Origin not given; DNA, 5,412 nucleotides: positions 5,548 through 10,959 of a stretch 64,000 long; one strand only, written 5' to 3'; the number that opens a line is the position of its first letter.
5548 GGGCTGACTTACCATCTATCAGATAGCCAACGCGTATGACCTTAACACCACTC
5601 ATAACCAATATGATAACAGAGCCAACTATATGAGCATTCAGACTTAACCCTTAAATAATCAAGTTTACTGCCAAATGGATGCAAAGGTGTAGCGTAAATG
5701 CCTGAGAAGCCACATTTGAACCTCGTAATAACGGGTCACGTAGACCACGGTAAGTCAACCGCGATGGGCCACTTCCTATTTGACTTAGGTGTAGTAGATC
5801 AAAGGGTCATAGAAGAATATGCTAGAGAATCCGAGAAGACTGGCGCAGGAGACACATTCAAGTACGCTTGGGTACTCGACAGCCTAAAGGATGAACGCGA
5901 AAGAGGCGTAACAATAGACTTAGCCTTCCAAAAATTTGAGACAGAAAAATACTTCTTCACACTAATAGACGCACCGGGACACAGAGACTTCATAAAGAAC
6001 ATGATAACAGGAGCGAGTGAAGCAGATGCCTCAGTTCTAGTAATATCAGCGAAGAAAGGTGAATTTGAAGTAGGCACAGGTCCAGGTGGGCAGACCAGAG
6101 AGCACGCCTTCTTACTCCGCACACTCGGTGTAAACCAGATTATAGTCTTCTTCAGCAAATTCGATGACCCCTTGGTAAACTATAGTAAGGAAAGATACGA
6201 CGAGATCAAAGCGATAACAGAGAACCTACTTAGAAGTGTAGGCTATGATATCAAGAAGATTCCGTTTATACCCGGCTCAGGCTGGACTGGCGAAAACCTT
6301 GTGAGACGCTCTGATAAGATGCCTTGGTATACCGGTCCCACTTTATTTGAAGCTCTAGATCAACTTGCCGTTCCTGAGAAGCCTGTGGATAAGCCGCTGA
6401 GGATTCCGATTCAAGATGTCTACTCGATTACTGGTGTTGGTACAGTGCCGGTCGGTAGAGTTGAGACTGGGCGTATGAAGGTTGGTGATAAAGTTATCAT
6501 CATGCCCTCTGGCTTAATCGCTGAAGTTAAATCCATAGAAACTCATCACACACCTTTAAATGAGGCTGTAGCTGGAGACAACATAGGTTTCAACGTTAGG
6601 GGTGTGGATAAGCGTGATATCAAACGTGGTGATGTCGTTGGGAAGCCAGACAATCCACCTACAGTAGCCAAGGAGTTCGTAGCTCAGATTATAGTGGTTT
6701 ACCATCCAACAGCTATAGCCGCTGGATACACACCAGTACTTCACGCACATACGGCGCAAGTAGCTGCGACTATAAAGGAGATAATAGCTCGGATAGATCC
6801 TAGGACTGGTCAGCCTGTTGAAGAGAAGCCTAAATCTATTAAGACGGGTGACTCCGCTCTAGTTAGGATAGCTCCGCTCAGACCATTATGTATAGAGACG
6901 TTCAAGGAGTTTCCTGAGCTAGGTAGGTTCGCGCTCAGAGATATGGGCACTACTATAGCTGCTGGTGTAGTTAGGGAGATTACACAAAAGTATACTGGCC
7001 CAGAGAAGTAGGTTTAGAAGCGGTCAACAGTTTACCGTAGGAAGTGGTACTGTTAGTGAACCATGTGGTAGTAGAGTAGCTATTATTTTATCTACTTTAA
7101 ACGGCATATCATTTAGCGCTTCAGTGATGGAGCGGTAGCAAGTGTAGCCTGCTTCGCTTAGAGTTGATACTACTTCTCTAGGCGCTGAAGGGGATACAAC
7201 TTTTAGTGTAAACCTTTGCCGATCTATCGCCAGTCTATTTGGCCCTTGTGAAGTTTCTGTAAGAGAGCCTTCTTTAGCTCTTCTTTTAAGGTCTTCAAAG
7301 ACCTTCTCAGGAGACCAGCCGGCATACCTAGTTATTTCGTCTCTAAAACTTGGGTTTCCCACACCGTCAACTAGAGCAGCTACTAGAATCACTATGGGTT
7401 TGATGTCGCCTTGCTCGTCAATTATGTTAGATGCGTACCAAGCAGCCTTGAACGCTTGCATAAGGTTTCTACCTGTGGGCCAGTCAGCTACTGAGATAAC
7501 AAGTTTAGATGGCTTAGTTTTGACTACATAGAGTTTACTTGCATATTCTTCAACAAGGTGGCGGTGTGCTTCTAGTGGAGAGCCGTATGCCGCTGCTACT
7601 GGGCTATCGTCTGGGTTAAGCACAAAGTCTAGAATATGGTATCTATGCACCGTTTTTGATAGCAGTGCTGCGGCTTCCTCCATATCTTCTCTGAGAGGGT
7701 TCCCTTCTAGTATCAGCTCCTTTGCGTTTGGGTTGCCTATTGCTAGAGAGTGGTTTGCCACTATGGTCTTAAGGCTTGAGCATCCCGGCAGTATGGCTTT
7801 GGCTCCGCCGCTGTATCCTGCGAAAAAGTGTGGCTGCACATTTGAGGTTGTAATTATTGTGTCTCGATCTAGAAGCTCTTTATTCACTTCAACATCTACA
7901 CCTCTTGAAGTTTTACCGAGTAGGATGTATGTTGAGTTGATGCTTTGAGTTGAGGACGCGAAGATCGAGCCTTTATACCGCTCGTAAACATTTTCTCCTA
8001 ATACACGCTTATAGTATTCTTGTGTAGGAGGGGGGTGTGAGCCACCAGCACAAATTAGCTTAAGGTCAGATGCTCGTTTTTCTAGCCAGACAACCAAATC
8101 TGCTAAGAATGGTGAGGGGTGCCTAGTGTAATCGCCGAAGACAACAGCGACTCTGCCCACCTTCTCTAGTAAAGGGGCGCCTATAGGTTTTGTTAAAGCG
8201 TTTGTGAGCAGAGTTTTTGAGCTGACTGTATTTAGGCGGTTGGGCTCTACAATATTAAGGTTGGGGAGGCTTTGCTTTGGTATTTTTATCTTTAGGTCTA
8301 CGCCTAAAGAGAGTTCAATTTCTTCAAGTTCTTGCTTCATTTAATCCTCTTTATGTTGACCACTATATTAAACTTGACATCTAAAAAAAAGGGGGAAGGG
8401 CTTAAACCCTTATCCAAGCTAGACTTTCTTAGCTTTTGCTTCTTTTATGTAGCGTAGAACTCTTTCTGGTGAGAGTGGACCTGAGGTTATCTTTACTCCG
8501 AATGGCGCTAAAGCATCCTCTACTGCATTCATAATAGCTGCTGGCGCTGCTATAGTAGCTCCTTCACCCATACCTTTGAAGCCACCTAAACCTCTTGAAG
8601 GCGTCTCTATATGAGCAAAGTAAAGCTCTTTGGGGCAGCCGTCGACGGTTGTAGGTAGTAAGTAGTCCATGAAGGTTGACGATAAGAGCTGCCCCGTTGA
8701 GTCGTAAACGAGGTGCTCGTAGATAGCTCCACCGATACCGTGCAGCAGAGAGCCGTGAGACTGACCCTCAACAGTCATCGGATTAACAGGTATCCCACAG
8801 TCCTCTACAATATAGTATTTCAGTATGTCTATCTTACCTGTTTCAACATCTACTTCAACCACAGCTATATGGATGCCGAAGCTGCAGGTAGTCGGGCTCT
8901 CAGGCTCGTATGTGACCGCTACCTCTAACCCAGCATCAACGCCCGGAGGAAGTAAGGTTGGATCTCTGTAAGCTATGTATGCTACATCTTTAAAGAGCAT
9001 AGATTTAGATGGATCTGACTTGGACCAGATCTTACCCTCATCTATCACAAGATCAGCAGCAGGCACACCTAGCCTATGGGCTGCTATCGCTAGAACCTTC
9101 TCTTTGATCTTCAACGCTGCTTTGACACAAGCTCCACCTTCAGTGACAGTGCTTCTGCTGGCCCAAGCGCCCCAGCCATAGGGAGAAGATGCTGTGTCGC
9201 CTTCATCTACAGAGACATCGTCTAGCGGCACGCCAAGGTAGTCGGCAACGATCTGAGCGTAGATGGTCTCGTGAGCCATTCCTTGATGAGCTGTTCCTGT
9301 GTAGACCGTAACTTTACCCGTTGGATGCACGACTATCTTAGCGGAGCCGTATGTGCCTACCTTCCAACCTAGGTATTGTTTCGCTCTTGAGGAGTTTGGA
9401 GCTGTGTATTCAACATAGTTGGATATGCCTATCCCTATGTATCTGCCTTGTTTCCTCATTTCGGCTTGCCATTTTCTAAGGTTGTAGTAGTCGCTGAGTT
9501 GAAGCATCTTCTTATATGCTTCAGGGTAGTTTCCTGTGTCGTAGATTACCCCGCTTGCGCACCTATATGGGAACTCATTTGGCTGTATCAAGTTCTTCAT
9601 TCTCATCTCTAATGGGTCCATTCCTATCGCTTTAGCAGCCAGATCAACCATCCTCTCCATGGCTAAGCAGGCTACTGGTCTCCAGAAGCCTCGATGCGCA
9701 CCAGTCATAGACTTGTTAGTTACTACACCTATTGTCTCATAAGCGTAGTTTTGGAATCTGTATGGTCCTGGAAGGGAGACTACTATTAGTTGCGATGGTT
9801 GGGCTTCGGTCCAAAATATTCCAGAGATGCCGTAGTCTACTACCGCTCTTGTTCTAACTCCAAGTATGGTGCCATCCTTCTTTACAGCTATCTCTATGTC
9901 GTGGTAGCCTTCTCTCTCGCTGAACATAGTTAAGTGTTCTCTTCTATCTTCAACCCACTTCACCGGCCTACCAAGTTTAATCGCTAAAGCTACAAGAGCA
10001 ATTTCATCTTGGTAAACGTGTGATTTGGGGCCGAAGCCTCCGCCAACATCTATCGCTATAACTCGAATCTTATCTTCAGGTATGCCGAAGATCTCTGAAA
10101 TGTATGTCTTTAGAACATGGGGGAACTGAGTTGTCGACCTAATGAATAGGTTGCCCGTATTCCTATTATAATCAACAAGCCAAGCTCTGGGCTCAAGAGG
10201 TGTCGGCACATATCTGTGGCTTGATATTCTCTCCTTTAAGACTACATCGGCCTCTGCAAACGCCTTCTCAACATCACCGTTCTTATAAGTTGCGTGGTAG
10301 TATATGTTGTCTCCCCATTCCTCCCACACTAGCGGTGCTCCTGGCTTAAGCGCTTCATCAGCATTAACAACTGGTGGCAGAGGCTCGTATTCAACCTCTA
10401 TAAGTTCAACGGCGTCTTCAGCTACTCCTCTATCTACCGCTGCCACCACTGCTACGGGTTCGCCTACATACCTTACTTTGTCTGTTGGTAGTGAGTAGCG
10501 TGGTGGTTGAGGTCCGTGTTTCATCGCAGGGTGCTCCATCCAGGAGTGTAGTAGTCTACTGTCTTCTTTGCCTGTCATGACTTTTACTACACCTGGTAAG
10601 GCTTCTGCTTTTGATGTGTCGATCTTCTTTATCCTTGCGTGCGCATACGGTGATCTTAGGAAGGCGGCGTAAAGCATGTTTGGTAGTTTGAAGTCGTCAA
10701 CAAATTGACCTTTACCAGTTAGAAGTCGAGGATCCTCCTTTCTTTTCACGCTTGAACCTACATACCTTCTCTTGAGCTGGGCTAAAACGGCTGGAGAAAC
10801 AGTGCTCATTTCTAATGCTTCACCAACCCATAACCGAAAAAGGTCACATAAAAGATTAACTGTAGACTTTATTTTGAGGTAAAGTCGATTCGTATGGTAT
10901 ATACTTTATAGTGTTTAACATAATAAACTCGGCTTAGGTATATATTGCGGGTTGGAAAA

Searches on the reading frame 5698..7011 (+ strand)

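Call 61: search_protein_families(library=ncbifam, proteins=[window:5698-7011:+], max_evalue=1e-15)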
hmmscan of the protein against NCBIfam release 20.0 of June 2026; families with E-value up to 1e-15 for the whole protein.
window:5698-7011:+ (437 aa): 14 families
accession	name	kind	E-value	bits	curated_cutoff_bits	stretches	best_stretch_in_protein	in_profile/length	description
NF008969.0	PRK12317.1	subfamily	1.2e-207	689.6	502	1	2-431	3-424/426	elongation factor 1-alpha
TIGR00483.1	EF-1_alpha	equivalog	2.4e-195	649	540.1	1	3-431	4-425/427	translation elongation factor EF-1 subunit alpha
NF004035.0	PRK05506.1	subfamily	6e-86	289.1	715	1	4-430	22-435/632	bifunctional sulfate adenylyltransferase subunit 1/adenylylsulfate kinase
TIGR02034.1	CysN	subfamily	2.4e-80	270.6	336.1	1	7-425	1-406/406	sulfate adenylyltransferase, large subunit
NF003478.0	PRK05124.1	equivalog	1.1e-76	258.3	590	1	4-432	25-440/475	sulfate adenylyltransferase subunit CysN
NF000766.0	PRK00049.1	subfamily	2e-66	224.5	449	1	3-429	9-395/396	elongation factor Tu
NF009373.0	PRK12736.1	subfamily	2.2e-65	220.9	452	1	3-429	9-393/394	elongation factor Tu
NF009372.0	PRK12735.1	subfamily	3e-64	217.3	479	1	3-429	9-395/396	elongation factor Tu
TIGR00485.1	EF-Tu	equivalog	2.6e-63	214.1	522.4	1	3-429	9-393/394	elongation factor Tu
TIGR00475.1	selB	equivalog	5.3e-45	154.2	242.25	1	62-322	27-265/581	selenocysteine-specific translation elongation factor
NF003077.0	PRK04000.1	equivalog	3.6e-19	69.2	315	1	3-176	6-170/412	translation initiation factor IF-2 subunit gamma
TIGR03680.1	eif2g_arch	equivalog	1.3e-18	67.4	514.5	1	4-327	3-323/407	translation initiation factor IF-2 subunit gamma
TIGR01393.1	lepA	equivalog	3.7e-17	61.9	533.9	1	8-322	5-281/595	translation elongation factor 4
TIGR01394.1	TypA_BipA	equivalog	3.6e-16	58.5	757.3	1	8-294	3-268/594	translational GTPase TypA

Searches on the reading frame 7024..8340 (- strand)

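Call 61: search_protein_families(library=ncbifam, proteins=[window:7024-8340:-], max_evalue=1e-15)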
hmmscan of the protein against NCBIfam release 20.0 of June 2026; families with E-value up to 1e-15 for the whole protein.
window:7024-8340:- (438 aa): 4 families
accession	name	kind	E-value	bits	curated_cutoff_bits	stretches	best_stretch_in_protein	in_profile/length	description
NF052593.1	NPN_racem_MAR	equivalog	3e-58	197.4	500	1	17-433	11-414/415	nickel-dependent malate racemase, LarAH6 family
NF033504.2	Ni_dep_LarA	equivalog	4.8e-51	173.8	460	1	16-432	11-420/422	nickel-dependent lactate racemase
NF052595.1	NPN_LarAH5_MAR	equivalog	2e-49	168.7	462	1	26-354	18-342/415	nickel-dependent malate racemase, LarAH5 family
NF052525.1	NPN_LarAH10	equivalog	2.6e-45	154.9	540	1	15-433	11-426/426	NPN-dependent 2-hydroxyacid racemase, LarAH10 family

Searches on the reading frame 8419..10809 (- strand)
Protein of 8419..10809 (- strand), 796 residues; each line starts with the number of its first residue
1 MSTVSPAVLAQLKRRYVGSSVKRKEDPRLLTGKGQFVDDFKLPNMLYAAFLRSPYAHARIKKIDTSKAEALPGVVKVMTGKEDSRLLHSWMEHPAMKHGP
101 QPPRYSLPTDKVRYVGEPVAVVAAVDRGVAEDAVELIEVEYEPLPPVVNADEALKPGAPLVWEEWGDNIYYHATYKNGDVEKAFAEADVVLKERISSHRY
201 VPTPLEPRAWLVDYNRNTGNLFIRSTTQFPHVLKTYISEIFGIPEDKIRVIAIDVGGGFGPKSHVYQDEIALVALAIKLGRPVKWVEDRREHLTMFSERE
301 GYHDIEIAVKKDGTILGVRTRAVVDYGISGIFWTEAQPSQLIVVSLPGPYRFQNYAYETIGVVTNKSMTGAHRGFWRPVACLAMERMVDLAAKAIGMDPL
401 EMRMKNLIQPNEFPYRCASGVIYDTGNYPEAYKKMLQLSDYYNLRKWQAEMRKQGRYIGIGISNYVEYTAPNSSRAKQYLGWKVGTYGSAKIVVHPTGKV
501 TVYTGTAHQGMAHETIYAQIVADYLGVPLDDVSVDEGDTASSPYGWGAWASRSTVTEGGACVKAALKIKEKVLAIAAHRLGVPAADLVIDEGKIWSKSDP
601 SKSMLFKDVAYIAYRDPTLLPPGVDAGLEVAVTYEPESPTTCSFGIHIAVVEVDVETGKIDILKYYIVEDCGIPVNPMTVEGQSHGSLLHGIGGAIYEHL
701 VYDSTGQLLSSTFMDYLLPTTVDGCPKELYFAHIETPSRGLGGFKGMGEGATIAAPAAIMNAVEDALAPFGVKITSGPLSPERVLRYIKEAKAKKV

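Call 61: search_protein_families(library=ncbifam, proteins=[window:8419-10809:-], max_evalue=1e-15)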
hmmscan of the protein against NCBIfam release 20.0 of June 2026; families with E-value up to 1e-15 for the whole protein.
window:8419-10809:- (796 aa): 13 families
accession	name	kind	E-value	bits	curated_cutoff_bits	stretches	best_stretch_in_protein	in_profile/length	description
NF041018.1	glyceraldDH_alpha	equivalog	6.2e-202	672.9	790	1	15-784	1-740/741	glyceraldehyde dehydrogenase subunit alpha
TIGR02416.1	CO_dehy_Mo_lg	equivalog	9.4e-187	622.6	991.15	1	25-785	1-768/770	aerobic carbon-monoxide dehydrogenase large subunit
NF040766.1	CODH_aero_grp5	exception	5.7e-174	580.4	950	2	14-612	2-593/785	aerobic carbon-monoxide dehydrogenase large subunit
NF043082.1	XdhA_XDHase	equivalog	2.2e-130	436.1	780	1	17-792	1-756/758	xanthine dehydrogenase subunit XdhA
TIGR03194.1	4hydrxCoA_A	equivalog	4.1e-129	432.2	994.55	1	30-786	10-744/746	4-hydroxybenzoyl-CoA reductase subunit alpha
NF007426.0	PRK09970.1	equivalog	1.1e-126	423.8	916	1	15-791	4-758/761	xanthine dehydrogenase molybdenum-binding subunit XdhA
TIGR03196.1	pucD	equivalog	2.1e-98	330.6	783.65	1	18-784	4-754/763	xanthine dehydrogenase subunit D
TIGR03313.1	Se_sel_red_Mo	hypoth_equivalog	7.6e-78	262.2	1101.9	2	175-788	359-949/951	molybdopterin-dependent oxidoreductase Mo/Fe-S-binding subunit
NF045668.1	pterin_aldehy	equivalog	1.4e-77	261.7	1100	2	14-568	172-714/905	molybdopterin-dependent aldehyde oxidoreductase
TIGR03311.1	Se_dep_XDH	equivalog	8e-74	249.2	830.45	1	16-576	161-682/848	selenium-dependent xanthine dehydrogenase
TIGR02965.1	xanthine_xdhB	equivalog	1.2e-65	222.1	849.5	1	18-790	2-756/758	xanthine dehydrogenase molybdopterin binding subunit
NF041671.1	peri_hyde_PaoC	equivalog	2.5e-54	184.9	1180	1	14-789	15-732/735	aldehyde oxidoreductase molybdenum-binding subunit PaoC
TIGR02969.1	mam_aldehyde_ox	subfamily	1.6e-33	115.3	1912.3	1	17-784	576-1303/1330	aldehyde oxidase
